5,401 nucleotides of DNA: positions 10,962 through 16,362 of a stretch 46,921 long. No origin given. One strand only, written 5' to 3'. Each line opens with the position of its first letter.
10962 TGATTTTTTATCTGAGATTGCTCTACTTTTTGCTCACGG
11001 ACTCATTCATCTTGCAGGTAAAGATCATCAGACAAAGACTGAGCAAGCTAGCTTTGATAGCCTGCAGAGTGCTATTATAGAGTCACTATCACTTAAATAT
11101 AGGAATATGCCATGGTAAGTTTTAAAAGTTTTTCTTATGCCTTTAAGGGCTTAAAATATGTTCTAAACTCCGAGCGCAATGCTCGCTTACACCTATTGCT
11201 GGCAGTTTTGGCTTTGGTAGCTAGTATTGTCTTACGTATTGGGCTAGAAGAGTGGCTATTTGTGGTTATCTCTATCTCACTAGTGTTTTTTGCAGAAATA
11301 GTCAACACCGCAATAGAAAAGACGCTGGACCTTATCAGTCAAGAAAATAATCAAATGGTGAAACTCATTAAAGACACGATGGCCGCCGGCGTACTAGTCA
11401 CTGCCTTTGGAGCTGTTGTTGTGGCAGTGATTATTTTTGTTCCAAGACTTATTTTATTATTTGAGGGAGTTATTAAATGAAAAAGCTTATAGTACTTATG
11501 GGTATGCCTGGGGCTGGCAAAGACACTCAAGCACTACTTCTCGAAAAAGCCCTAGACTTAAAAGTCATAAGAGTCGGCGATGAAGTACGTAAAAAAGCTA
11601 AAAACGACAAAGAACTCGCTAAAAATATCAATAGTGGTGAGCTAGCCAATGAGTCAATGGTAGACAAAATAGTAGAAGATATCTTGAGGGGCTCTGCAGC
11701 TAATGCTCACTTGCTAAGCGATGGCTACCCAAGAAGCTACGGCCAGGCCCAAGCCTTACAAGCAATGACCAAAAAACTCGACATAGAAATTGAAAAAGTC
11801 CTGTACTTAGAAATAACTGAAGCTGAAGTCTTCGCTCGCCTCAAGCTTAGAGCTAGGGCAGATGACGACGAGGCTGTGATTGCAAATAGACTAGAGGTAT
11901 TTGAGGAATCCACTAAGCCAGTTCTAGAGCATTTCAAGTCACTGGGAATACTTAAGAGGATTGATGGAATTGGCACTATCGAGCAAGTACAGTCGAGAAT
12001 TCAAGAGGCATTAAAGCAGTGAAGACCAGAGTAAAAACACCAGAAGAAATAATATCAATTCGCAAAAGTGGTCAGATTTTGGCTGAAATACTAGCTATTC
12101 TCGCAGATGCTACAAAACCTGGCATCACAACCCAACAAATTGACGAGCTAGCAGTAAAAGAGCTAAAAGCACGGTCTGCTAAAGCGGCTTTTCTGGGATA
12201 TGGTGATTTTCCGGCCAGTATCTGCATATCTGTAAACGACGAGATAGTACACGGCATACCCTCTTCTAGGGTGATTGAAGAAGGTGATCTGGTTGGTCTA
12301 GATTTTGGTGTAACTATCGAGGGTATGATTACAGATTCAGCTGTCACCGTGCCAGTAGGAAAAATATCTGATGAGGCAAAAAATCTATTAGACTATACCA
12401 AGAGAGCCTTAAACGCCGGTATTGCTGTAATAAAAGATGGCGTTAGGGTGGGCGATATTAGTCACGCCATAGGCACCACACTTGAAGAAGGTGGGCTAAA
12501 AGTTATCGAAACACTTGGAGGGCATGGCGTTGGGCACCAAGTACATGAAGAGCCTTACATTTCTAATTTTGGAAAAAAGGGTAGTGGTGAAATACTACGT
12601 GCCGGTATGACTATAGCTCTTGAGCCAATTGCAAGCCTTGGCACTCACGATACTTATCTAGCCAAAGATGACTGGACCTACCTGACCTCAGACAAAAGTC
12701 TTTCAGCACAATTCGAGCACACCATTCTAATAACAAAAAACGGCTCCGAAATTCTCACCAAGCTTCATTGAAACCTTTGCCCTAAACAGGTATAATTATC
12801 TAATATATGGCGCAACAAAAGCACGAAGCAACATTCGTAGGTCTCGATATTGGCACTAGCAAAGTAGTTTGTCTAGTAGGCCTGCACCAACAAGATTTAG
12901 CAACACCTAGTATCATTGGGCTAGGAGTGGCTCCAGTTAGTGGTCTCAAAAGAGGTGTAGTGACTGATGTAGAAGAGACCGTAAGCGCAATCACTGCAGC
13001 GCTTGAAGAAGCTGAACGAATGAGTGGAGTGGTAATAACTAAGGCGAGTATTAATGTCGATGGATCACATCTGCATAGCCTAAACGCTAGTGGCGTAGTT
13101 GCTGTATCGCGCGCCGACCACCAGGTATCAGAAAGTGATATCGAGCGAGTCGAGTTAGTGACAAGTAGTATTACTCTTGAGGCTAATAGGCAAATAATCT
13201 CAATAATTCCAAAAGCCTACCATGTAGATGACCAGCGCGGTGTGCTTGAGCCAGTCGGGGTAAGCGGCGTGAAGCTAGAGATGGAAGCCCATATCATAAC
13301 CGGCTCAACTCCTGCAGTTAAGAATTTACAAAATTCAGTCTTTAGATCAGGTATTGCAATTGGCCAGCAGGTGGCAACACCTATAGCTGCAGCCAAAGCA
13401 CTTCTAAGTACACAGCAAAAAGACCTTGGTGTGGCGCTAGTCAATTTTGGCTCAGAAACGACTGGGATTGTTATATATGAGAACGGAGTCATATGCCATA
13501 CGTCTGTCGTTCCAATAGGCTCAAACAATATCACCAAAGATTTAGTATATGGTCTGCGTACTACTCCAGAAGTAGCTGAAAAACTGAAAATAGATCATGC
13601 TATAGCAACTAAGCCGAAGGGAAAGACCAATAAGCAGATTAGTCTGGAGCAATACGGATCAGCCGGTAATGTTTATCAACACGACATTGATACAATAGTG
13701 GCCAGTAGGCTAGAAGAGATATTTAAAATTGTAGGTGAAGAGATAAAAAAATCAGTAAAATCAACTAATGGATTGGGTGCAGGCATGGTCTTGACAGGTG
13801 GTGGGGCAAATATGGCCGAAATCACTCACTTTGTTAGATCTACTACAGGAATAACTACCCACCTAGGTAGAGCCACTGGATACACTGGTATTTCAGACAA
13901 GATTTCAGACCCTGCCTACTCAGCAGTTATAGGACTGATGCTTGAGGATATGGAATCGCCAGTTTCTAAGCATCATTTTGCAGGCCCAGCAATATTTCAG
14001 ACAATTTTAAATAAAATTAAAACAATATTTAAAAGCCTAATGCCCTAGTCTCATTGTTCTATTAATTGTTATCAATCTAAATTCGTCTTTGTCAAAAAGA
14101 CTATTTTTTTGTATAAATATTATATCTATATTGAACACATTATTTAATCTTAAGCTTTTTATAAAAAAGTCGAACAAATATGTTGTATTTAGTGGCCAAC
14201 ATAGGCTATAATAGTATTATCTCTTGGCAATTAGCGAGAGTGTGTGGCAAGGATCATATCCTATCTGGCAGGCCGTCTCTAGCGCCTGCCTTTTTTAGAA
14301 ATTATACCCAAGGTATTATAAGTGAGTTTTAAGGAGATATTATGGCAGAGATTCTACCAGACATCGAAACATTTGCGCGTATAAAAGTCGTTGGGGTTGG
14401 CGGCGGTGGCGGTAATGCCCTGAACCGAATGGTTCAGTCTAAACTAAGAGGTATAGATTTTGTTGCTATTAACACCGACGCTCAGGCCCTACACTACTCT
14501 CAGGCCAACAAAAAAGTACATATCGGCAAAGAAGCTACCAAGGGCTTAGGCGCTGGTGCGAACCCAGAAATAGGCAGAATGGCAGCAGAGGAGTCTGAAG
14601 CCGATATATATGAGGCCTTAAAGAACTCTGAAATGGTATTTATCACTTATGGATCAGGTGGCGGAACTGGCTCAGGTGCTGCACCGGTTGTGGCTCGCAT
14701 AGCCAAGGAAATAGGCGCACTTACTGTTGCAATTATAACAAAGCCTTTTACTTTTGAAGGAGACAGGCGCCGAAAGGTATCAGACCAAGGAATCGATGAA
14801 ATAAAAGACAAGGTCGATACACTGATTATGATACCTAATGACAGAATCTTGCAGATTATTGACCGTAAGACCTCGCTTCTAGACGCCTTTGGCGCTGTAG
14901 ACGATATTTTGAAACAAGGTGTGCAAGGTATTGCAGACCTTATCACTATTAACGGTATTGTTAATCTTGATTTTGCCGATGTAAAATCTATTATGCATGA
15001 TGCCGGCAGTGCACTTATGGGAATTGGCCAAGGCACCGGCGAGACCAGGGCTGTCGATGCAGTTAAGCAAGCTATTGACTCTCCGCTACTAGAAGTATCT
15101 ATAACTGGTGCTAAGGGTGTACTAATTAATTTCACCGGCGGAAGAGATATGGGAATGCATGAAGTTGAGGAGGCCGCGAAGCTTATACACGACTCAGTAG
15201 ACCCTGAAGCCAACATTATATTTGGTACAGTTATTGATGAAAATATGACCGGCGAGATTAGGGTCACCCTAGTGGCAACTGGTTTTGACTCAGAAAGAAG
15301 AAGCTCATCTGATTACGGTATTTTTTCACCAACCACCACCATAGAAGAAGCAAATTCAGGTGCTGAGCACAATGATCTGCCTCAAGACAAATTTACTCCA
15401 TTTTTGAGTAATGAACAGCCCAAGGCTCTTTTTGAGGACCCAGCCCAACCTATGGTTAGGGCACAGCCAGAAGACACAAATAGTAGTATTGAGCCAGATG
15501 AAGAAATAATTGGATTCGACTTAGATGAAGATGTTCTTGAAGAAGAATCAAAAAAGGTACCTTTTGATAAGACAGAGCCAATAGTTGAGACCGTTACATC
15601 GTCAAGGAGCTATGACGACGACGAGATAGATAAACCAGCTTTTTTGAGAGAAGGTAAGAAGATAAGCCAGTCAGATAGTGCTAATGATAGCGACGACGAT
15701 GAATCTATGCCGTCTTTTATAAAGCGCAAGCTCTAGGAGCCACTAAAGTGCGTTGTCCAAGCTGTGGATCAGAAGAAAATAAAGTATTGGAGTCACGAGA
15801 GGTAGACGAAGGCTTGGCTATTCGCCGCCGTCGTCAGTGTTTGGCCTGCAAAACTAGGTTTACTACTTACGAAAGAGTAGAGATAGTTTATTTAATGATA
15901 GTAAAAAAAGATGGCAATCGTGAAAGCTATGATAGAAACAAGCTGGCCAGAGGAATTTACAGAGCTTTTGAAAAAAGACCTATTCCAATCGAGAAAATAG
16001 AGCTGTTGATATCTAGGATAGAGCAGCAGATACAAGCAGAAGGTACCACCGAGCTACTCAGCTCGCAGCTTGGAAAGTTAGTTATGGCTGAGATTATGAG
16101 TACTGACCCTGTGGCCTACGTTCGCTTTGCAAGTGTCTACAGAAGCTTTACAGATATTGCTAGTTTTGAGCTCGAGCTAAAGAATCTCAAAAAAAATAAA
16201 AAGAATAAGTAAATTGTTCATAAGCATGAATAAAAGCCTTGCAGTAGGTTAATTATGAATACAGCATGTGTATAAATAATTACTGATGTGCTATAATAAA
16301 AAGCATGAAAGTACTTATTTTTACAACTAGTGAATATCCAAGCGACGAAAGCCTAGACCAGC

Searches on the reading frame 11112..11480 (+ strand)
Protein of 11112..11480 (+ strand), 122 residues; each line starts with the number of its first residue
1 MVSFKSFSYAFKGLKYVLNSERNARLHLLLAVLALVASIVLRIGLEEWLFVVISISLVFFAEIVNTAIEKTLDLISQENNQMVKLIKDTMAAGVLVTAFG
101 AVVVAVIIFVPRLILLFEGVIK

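Call 18: search_protein_families(library=pfam, proteins=[window:11112-11480:+], max_evalue=0.0001)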
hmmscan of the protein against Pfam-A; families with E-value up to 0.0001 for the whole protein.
window:11112-11480:+ (122 aa): 1 family
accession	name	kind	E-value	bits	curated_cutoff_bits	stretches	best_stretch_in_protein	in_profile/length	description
PF01219.24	DAGK_prokar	-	1.1e-30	105.9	22.3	1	9-109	2-102/102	Prokaryotic diacylglycerol kinase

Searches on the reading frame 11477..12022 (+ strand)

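Call 18: search_protein_families(library=pfam, proteins=[window:11477-12022:+], max_evalue=0.0001)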
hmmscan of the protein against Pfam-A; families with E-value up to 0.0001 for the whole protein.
window:11477-12022:+ (181 aa): 5 families
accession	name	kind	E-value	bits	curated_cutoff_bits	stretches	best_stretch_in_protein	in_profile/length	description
PF00406.28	ADK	-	3.1e-29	102.5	26.8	1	7-156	1-149/151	Adenylate kinase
PF13207.12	AAA_17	-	2.1e-19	70.6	27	1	8-135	1-135/136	AAA domain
PF13671.12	AAA_33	-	2.4e-07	31.6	27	1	4-143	1-137/143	AAA domain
PF13238.12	AAA_18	-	7.1e-07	30.2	29.4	1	5-130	1-116/128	AAA domain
PF02223.23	Thymidylate_kin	-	4.8e-05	23.6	27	0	9-64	3-55/185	Thymidylate kinase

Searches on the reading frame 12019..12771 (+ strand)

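Call 18: search_protein_families(library=pfam, proteins=[window:12019-12771:+], max_evalue=0.0001)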
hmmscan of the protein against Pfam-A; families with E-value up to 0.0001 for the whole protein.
window:12019-12771:+ (250 aa): 1 family
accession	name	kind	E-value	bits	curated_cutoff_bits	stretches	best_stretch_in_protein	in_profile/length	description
PF00557.29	Peptidase_M24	-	4.2e-48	164.3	23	1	14-240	3-208/208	Metallopeptidase family M24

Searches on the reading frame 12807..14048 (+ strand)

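Call 18: search_protein_families(library=pfam, proteins=[window:12807-14048:+], max_evalue=0.0001)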
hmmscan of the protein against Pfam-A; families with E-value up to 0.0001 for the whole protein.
window:12807-14048:+ (413 aa): 3 families
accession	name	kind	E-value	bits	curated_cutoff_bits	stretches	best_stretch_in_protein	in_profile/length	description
PF14450.12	FtsA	-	3e-29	102.4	31.8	2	210-376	1-127/127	Cell division protein FtsA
PF02491.25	SHS2_FTSA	-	1.3e-22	80.3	25.4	1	86-165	1-79/79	SHS2 domain inserted in FTSA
PF06723.19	MreB_Mbl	-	4.9e-05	22.8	27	0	204-354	142-304/327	MreB/Mbl protein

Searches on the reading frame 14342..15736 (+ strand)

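Call 18: search_protein_families(library=pfam, proteins=[window:14342-15736:+], max_evalue=0.0001)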
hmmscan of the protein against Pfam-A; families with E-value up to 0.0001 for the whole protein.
window:14342-15736:+ (464 aa): 2 families
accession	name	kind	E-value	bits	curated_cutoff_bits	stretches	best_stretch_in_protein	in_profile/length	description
PF00091.31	Tubulin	-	5.3e-48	164.3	33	1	13-174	1-190/190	Tubulin/FtsZ family, GTPase domain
PF12327.13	FtsZ_C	-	1.8e-37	128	27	1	222-316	1-95/95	FtsZ family, C-terminal domain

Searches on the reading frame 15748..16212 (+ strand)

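Call 18: search_protein_families(library=pfam, proteins=[window:15748-16212:+], max_evalue=0.0001)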
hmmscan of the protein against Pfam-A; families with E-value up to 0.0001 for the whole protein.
window:15748-16212:+ (154 aa): 2 families
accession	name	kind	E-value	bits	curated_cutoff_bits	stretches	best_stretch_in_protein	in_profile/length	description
PF22811.2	Zn_ribbon_NrdR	-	8.6e-20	70.8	27.2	1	1-42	1-42/42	Transcriptional repressor NrdR-like, N-terminal domain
PF03477.21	ATP-cone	-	1.3e-19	71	25.8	1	50-136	2-87/88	ATP cone domain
